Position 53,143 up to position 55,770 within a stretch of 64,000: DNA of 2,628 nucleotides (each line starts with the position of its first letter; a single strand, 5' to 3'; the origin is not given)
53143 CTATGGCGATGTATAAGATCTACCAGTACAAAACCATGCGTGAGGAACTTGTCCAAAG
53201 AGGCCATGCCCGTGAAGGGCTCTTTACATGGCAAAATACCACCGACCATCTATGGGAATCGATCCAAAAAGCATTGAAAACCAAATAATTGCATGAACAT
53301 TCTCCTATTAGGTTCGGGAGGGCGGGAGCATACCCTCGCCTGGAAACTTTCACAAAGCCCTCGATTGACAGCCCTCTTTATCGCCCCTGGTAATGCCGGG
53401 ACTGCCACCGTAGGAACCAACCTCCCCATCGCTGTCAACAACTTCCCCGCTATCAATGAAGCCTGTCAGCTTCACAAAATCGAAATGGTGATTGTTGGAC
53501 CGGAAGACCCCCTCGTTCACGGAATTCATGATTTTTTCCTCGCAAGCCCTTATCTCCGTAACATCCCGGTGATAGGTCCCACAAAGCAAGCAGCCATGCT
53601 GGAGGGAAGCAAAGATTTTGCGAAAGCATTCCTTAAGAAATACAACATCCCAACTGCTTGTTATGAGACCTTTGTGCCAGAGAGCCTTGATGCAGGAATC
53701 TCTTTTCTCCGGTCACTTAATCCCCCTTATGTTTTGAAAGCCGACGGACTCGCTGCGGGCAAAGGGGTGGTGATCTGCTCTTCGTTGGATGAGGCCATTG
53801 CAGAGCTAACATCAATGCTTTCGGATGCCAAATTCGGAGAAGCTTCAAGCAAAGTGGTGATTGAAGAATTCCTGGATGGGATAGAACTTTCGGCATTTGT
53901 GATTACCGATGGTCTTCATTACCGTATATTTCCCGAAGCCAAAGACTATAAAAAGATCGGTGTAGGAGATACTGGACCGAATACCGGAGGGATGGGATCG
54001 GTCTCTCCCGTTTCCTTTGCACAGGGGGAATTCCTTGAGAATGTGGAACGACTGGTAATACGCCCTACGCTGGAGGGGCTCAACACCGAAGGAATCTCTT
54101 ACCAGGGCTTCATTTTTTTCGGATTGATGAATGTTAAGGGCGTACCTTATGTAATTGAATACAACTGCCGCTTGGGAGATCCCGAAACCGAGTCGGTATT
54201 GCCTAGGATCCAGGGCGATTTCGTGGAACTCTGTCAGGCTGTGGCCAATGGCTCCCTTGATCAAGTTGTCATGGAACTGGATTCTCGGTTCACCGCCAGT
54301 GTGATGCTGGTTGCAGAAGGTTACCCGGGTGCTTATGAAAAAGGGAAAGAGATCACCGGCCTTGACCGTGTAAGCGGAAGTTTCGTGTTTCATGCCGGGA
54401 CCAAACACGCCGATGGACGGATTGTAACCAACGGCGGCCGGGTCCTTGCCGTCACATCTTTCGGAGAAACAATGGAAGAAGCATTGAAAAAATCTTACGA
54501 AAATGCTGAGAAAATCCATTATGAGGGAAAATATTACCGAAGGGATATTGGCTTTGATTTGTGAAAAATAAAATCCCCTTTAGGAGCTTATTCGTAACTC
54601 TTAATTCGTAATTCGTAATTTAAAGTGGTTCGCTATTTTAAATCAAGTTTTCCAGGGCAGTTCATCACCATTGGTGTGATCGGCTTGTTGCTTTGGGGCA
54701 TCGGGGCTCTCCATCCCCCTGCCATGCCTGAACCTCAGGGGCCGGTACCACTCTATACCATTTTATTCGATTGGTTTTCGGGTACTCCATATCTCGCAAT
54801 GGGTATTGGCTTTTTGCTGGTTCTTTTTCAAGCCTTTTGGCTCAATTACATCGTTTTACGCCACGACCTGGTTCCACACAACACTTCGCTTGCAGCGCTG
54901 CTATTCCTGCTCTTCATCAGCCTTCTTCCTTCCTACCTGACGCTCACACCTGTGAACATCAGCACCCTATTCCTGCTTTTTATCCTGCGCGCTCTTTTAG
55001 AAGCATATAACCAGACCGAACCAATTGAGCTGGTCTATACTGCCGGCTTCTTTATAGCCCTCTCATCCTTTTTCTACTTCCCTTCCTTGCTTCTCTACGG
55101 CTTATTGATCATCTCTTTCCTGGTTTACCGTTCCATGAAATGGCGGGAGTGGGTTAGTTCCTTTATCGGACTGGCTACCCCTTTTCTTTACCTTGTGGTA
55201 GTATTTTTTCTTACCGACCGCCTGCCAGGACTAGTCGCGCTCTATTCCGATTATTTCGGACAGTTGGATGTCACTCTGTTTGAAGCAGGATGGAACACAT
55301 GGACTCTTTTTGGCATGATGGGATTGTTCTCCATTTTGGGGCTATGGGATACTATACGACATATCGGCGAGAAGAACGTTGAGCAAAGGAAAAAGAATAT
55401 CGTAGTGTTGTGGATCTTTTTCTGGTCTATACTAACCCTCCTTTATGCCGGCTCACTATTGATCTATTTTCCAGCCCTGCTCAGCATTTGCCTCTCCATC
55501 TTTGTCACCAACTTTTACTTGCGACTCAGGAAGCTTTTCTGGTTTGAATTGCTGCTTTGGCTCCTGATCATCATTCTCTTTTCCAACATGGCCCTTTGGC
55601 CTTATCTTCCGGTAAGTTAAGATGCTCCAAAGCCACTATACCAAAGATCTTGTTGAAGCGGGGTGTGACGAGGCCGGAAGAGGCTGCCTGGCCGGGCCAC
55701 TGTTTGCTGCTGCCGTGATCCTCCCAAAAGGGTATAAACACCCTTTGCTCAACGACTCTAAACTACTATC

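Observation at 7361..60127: Dispersed family of phase-locked 7-/8-nt drifting tandem arrays occupying short intergenic spacers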

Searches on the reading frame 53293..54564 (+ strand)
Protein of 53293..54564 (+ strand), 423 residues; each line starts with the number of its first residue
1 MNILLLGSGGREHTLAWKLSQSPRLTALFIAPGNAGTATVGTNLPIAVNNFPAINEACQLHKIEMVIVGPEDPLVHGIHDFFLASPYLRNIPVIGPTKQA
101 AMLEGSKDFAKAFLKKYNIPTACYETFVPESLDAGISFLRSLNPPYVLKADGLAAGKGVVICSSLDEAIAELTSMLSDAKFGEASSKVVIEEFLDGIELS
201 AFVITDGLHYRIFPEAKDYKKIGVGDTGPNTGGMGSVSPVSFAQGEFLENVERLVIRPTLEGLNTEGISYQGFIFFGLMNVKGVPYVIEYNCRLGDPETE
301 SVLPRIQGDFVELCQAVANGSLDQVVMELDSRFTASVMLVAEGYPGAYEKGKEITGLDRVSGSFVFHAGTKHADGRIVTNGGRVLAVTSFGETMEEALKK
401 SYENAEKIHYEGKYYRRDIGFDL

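Call 12: find_encoding_contigs(protein=window:53293-54564:+, flank=10000, max_places=6)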
Protein window:53293-54564:+ (423 aa): 9 contigs read that carry it; 3 places shown.
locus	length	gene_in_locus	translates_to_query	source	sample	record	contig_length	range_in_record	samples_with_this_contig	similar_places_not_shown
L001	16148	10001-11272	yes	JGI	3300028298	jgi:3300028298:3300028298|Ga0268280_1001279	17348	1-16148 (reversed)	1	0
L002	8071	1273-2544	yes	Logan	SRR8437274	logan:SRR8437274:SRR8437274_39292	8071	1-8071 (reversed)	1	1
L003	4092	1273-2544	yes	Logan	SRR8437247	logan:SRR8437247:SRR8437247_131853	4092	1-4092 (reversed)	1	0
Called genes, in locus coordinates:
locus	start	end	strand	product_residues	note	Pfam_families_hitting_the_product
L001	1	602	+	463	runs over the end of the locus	PF03331:LpxC, PF07977:FabA, PF22817:ApeP-like, PF22818:ApeI-like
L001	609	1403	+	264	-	PF25084:LbH_EIF2B (faint), PF25087:GMPPB_C, PF00132:Hexapep, PF13720:Acetyltransf_11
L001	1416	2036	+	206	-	PF00005:ABC_tran, PF02463:SMC_N (faint), PF13555:AAA_29 (weak), PF13304:AAA_21 (faint)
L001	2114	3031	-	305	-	PF04613:LpxD, PF21711:DCTN5 (faint), PF25084:LbH_EIF2B (weak), PF25087:GMPPB_C, PF00132:Hexapep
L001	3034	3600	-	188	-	PF08207:EFP_N, PF01132:EFP, PF09285:Elong-fact-P_C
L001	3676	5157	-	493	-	PF04932:Wzy_C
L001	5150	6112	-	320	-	PF02706:Wzz (weak)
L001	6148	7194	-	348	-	-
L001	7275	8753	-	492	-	PF01943:Polysacc_synt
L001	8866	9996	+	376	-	PF13439:Glyco_transf_4, PF20706:GT4-conflict (weak), PF00534:Glycos_transf_1, PF13692:Glyco_trans_1_4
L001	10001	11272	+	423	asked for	PF02844:GARS_N, PF01071:GARS_A, PF02843:GARS_C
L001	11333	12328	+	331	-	PF19992:DUF6427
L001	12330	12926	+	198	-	PF01351:RNase_HII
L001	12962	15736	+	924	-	-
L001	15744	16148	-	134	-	?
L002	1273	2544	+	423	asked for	PF02844:GARS_N, PF01071:GARS_A, PF02843:GARS_C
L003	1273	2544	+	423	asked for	PF02844:GARS_N, PF01071:GARS_A, PF02843:GARS_C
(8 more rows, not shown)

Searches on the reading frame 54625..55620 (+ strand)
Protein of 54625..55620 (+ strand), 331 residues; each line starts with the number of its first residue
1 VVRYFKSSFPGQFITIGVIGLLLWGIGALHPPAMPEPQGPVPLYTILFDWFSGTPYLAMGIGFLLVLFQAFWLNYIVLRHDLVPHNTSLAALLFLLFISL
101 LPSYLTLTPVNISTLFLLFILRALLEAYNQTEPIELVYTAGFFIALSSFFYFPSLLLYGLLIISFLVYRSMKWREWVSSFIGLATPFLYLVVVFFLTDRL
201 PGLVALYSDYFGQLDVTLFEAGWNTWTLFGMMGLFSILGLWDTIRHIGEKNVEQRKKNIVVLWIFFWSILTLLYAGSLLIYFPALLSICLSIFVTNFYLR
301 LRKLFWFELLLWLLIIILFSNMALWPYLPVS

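Call 66: search_protein_families(library=ncbifam, proteins=[window:54625-55620:+], max_evalue=0.01)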
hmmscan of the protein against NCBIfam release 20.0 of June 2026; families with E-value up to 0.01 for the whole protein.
window:54625-55620:+ (331 aa): 0 families

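Call 67: search_protein_families(library=pfam, proteins=[window:54625-55620:+], max_evalue=0.01)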
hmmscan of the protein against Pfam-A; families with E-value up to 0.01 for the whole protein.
window:54625-55620:+ (331 aa): 1 family
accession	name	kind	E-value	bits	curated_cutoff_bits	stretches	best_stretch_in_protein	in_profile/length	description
PF19992.4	DUF6427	-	2.2e-13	50.6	25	1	64-319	41-290/301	Family of unknown function (DUF6427)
